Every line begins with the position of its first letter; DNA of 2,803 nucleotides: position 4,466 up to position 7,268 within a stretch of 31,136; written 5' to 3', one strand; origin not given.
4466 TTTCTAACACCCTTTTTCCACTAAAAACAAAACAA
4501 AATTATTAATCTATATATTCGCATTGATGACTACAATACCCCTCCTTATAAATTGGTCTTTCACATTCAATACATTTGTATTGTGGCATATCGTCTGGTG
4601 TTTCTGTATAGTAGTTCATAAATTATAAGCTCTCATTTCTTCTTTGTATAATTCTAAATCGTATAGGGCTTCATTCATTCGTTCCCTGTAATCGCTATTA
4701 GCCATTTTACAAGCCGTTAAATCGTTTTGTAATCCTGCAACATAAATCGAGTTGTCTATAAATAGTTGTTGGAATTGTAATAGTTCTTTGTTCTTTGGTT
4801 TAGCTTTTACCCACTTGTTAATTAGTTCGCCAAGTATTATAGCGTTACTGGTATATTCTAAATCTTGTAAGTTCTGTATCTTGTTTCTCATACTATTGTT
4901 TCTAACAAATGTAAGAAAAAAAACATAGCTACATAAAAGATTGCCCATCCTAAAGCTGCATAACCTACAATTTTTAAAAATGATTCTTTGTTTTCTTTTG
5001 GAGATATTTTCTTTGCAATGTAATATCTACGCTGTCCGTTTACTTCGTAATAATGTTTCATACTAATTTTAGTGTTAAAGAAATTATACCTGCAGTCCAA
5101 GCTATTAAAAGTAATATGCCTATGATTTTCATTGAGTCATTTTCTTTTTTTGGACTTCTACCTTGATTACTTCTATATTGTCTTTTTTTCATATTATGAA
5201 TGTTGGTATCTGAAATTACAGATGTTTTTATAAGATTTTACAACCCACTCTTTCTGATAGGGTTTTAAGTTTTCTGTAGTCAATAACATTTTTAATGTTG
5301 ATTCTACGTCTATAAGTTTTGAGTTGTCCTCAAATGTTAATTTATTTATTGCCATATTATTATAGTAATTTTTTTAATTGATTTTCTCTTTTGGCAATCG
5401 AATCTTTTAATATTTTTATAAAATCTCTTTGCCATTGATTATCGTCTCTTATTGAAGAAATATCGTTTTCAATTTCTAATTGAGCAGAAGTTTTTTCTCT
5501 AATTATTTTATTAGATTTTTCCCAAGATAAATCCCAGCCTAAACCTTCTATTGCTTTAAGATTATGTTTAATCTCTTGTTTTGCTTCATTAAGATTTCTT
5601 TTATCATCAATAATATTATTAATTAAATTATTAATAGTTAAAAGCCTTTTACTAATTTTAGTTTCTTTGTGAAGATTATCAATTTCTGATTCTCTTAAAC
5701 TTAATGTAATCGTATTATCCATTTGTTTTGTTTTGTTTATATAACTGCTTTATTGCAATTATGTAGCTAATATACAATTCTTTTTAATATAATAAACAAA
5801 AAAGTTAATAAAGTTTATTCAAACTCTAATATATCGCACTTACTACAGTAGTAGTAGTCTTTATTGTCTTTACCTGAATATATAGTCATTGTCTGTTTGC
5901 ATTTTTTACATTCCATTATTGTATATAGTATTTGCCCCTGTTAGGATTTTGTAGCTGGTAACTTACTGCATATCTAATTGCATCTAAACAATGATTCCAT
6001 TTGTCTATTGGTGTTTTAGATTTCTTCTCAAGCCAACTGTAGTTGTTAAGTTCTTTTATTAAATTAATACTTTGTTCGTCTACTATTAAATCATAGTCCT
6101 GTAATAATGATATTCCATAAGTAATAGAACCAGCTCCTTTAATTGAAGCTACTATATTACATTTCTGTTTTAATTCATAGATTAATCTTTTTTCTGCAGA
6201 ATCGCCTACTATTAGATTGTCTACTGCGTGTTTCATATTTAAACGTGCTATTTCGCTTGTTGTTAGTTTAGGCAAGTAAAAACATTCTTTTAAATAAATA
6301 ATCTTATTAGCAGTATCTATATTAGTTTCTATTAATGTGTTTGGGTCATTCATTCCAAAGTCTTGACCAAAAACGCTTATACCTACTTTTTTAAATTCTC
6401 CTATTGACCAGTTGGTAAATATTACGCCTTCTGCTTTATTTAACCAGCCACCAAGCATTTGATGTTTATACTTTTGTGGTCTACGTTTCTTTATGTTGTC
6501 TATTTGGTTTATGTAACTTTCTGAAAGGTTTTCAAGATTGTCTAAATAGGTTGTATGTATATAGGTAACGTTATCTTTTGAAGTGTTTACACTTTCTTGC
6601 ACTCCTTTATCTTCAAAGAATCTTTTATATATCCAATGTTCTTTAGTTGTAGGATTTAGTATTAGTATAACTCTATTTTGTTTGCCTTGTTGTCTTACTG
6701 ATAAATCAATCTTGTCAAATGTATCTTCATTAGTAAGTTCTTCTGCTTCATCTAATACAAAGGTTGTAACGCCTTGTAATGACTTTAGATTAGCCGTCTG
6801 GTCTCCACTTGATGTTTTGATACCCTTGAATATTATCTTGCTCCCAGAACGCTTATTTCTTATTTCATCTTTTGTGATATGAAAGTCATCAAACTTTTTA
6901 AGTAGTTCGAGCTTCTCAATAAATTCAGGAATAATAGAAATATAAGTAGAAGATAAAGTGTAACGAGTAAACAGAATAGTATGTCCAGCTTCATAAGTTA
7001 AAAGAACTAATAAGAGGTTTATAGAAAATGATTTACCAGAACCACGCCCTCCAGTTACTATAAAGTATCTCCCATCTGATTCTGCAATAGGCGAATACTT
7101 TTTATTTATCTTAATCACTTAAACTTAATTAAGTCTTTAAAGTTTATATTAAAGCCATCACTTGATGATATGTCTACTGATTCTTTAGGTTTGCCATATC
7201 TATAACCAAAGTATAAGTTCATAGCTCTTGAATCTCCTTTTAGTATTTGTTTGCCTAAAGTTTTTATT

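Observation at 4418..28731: Five-copy CGT-type promoter motif marks every late operon and predicts leaderless mRNAs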

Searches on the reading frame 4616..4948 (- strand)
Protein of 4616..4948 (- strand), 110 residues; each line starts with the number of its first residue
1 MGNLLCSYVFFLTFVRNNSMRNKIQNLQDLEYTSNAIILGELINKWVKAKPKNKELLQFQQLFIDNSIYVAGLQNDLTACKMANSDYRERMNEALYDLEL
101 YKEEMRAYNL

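Call 78: search_protein_families(library=pfam, proteins=[window:4616-4948:-], max_evalue=0.001)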
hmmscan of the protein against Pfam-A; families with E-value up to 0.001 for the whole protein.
window:4616-4948:- (110 aa): 0 families

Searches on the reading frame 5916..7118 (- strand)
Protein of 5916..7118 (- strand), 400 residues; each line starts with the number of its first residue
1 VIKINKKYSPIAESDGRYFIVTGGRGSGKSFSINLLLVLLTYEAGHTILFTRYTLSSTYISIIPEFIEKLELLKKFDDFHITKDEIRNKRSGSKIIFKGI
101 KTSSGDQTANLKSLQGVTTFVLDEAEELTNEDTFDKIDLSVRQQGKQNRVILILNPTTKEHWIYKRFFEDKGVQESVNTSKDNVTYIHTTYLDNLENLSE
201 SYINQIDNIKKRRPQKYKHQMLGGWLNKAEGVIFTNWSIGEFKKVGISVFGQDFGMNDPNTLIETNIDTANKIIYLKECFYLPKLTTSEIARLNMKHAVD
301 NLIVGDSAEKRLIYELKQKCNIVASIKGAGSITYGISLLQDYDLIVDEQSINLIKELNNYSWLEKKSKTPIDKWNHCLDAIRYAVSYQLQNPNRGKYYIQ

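Call 8: search_protein_families(library=phrogs, proteins=[window:5916-7118:-], max_evalue=0.001)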
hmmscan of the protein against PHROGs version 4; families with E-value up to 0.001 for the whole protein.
window:5916-7118:- (400 aa): 8 families
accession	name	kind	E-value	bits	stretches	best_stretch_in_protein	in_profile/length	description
phrog_2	-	head and packaging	1.2e-43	150.9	1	13-392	275-596/807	terminase large subunit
phrog_3717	-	head and packaging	5.8e-42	145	1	2-268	9-273/277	terminase large subunit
phrog_5653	-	head and packaging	1.3e-27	97.9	1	228-388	5-180/199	terminase large subunit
phrog_6672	-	head and packaging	1.6e-23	83.8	1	271-391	4-132/145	terminase large subunit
phrog_10250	-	head and packaging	1.4e-08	35.7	1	213-397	6-224/228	terminase large subunit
phrog_979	-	head and packaging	1.5e-07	31.5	1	12-165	162-312/642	terminase large subunit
phrog_22023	-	unknown function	1.9e-07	32.5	1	149-267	24-135/153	-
phrog_2150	-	head and packaging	0.00058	20.2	1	9-95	15-101/341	terminase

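Call 9: search_protein_families(library=pfam, proteins=[window:5916-7118:-], max_evalue=0.01)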
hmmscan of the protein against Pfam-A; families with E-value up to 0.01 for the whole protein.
window:5916-7118:- (400 aa): 6 families
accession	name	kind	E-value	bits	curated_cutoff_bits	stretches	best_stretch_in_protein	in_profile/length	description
PF04466.19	Terminase_3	-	5.3e-36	124.5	23.2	1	17-223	3-200/201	Phage terminase large subunit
PF17288.8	Terminase_3C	-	3.1e-16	60.6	26.7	1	253-386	1-154/155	Terminase RNAseH like domain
PF03237.21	Terminase_6N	-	1.7e-08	34.8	22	1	22-235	3-209/215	Terminase large subunit, T4likevirus-type, N-terminal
PF13401.12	AAA_22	-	7.5e-06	26.7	27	1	17-156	6-124/130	AAA domain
PF13191.12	AAA_16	-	0.005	17.8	32.6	1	8-77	16-83/167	AAA ATPase domain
PF00270.35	DEAD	-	0.0083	16.3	26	0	13-150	12-153/167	DEAD/DEAH box helicase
